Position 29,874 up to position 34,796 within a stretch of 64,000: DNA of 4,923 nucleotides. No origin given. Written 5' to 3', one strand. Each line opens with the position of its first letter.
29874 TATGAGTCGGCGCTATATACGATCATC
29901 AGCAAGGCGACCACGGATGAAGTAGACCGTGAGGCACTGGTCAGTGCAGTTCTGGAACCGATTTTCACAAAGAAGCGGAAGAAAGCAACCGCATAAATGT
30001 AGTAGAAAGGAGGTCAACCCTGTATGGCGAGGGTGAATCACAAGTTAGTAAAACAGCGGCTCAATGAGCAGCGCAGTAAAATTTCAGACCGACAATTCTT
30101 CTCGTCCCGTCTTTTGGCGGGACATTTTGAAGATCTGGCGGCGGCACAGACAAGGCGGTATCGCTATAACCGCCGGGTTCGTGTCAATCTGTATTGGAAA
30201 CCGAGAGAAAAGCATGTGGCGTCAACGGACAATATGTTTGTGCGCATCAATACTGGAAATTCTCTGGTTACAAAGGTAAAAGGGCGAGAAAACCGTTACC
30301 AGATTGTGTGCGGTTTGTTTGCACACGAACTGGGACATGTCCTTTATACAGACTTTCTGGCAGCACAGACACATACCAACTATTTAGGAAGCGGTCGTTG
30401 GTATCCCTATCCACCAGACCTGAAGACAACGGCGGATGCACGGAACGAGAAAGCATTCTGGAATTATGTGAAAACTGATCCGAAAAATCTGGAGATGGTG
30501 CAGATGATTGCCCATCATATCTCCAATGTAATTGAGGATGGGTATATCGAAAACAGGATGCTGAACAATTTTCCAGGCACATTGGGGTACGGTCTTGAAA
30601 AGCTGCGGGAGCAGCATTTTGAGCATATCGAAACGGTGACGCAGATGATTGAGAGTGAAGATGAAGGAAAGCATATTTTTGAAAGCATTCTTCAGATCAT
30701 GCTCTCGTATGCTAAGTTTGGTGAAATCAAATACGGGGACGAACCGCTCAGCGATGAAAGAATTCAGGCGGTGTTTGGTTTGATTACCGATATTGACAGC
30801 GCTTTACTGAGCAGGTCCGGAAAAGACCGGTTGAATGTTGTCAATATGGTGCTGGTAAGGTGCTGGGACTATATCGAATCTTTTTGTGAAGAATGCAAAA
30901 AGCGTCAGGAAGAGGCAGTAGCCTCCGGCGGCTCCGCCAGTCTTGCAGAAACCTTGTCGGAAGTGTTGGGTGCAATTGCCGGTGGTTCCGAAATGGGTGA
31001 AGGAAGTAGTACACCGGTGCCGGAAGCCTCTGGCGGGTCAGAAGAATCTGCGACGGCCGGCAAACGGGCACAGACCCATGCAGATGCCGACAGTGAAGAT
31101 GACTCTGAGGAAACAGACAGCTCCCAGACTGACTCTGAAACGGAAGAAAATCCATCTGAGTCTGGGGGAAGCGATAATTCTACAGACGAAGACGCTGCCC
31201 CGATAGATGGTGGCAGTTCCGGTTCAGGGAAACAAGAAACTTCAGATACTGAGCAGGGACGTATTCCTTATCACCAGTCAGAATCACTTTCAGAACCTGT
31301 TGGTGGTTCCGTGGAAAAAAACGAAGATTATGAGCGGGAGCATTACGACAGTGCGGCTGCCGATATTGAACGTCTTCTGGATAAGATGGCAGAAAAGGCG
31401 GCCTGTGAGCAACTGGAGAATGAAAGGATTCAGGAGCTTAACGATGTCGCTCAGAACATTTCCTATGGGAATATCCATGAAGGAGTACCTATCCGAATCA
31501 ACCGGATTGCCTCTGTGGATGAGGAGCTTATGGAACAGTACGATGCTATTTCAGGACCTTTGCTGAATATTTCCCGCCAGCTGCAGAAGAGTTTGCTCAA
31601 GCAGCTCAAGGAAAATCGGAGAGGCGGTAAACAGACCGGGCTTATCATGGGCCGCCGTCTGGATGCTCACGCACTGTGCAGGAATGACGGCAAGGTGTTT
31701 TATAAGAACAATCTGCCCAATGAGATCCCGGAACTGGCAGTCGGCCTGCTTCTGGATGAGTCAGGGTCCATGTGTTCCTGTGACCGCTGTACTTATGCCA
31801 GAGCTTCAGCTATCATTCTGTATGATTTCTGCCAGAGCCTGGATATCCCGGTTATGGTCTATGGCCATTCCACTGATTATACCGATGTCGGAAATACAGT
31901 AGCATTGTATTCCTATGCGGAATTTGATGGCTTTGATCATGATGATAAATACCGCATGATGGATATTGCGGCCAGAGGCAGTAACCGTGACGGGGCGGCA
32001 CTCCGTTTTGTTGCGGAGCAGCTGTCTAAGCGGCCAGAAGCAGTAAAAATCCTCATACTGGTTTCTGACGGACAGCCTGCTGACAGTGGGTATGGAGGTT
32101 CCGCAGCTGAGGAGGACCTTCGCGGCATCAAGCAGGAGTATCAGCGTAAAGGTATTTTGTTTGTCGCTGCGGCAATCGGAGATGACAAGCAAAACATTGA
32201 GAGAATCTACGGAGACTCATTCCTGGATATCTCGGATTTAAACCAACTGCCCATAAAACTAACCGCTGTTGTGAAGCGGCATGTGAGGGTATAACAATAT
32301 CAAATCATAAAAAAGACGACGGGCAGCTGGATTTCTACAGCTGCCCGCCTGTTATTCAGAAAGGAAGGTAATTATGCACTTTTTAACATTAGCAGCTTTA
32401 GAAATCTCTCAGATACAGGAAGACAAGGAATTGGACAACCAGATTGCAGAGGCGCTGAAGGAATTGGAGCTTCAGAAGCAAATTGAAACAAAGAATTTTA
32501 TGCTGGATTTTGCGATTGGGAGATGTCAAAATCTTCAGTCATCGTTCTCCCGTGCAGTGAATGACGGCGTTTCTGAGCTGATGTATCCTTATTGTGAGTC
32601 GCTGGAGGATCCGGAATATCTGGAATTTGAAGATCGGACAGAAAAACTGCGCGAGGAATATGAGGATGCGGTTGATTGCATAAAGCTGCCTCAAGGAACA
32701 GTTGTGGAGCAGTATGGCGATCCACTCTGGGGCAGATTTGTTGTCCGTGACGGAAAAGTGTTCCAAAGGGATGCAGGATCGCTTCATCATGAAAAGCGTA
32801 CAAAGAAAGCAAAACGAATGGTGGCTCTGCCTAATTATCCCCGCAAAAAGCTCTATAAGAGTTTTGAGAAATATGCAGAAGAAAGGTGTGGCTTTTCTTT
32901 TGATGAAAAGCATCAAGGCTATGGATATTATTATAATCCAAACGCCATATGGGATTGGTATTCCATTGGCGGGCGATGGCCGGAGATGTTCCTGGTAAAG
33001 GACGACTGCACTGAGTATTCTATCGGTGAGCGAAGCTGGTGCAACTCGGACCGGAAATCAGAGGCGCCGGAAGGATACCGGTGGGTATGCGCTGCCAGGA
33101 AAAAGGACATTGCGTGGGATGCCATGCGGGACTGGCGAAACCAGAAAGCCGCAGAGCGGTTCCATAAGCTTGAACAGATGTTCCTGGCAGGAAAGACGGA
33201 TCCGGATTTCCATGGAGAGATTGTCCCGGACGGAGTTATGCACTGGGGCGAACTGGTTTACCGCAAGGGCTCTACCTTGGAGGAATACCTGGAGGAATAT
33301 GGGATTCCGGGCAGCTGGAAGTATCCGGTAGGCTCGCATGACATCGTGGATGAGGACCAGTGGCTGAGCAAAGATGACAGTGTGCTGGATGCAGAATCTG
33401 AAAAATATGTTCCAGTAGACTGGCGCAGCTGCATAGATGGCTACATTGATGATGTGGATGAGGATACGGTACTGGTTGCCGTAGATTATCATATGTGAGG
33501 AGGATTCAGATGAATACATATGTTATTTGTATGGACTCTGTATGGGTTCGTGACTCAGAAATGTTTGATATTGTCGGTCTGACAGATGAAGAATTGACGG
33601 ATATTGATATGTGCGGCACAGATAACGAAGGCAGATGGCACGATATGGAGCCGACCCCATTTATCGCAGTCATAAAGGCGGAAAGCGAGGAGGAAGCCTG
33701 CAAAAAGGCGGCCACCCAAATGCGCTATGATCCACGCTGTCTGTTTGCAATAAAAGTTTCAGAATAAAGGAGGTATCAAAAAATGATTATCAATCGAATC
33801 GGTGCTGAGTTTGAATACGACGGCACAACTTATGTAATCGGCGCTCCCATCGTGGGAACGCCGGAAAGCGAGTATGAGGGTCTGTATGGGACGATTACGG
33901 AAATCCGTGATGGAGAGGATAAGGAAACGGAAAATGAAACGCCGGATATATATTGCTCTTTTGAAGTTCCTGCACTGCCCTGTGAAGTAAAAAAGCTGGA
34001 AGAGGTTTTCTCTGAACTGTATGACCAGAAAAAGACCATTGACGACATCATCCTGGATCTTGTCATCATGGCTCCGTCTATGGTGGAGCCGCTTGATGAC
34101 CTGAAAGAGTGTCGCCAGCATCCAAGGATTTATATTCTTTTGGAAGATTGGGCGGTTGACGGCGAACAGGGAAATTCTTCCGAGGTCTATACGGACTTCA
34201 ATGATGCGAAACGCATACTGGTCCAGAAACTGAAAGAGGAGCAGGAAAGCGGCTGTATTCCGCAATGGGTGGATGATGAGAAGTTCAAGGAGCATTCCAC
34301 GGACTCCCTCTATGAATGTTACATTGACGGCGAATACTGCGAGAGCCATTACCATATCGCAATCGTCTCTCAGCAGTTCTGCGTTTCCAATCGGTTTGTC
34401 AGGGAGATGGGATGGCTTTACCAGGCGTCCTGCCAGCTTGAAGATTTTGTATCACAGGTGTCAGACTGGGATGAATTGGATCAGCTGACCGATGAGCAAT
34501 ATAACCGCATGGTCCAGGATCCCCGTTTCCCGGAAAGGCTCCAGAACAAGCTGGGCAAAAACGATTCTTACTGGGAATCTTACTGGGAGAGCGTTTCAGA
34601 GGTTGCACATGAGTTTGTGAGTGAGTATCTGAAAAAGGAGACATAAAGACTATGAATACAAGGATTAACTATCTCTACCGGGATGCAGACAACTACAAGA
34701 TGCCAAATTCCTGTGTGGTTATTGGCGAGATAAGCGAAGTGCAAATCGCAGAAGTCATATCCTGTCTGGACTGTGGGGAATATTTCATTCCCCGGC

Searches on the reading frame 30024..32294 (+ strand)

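Call 14: search_protein_families(library=pfam, proteins=[window:30024-32294:+], max_evalue=0.01)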
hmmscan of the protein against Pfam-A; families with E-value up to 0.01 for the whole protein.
window:30024-32294:+ (756 aa): 2 families
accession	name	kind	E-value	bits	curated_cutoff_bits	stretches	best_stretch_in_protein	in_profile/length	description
PF11775.14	CobT_C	-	4.9e-10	39.9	21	1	652-723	114-190/220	Cobalamin biosynthesis protein CobT VWA domain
PF00092.34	VWA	-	6e-05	23.8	23.8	1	649-728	74-150/174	von Willebrand factor type A domain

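Call 16: search_protein_families(library=phrogs, proteins=[window:30024-32294:+], max_evalue=0.001)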
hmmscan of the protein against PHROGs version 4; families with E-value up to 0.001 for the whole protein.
window:30024-32294:+ (756 aa): 3 families
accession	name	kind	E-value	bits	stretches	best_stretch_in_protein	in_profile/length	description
phrog_1576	-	unknown function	1.5e-23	84.3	1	334-744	316-717/729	-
phrog_5298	-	moron, auxiliary metabolic gene and host takeover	2.5e-13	50.6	1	352-689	309-585/645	cobalamin biosynthesis protein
phrog_17276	-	moron, auxiliary metabolic gene and host takeover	5.3e-10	39.4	1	534-753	365-577/580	aerobic cobaltochelatase CobT subunit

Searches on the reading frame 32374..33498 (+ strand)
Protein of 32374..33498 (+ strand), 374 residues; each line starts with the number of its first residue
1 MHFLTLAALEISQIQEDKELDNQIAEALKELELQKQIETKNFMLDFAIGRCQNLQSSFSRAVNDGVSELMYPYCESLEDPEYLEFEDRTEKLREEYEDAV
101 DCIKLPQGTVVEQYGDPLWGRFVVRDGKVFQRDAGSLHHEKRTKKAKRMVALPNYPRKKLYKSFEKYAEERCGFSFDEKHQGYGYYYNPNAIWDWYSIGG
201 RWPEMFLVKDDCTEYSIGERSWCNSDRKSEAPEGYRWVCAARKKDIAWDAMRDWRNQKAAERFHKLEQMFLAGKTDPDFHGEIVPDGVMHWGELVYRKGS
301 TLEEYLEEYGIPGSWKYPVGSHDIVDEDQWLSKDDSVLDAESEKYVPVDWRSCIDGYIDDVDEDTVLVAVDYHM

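Call 14: search_protein_families(library=pfam, proteins=[window:32374-33498:+], max_evalue=0.01)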
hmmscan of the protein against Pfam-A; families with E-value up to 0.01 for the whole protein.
window:32374-33498:+ (374 aa): 0 families

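Call 16: search_protein_families(library=phrogs, proteins=[window:32374-33498:+], max_evalue=0.001)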
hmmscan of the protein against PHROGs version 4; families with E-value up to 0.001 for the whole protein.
window:32374-33498:+ (374 aa): 1 family
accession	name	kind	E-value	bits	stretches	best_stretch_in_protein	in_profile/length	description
phrog_10079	-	unknown function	9.4e-10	39.4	1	66-270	19-216/344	-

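Call 46: search_protein_families(library=pfam, proteins=[window:32374-33498:+], max_evalue=1)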
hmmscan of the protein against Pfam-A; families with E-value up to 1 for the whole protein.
window:32374-33498:+ (374 aa): 0 families

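Call 64: search_protein_families(library=ncbifam, proteins=[window:32374-33498:+], max_evalue=0.01)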
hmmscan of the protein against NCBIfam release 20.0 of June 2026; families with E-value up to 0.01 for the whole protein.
window:32374-33498:+ (374 aa): 0 families

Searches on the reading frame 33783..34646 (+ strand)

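Call 14: search_protein_families(library=pfam, proteins=[window:33783-34646:+], max_evalue=0.01)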
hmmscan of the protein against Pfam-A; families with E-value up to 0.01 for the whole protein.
window:33783-34646:+ (287 aa): 0 families

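Call 16: search_protein_families(library=phrogs, proteins=[window:33783-34646:+], max_evalue=0.001)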
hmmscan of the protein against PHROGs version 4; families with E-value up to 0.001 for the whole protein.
window:33783-34646:+ (287 aa): 0 families

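Call 46: search_protein_families(library=pfam, proteins=[window:33783-34646:+], max_evalue=1)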
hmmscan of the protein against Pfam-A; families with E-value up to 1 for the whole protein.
window:33783-34646:+ (287 aa): 3 families
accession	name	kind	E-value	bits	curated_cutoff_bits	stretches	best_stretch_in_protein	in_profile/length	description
PF13890.11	Rab3-GTPase_cat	-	0.029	14.5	26.1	1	216-281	81-142/158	Rab3 GTPase-activating protein catalytic subunit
PF12725.13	DUF3810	-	0.14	12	28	1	233-285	243-293/311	Protein of unknown function (DUF3810)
PF01722.23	BolA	-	0.15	12.8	25.7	1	184-204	25-45/76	BolA-like protein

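Call 64: search_protein_families(library=ncbifam, proteins=[window:33783-34646:+], max_evalue=0.01)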
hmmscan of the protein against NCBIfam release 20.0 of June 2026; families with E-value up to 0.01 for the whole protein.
window:33783-34646:+ (287 aa): 0 families
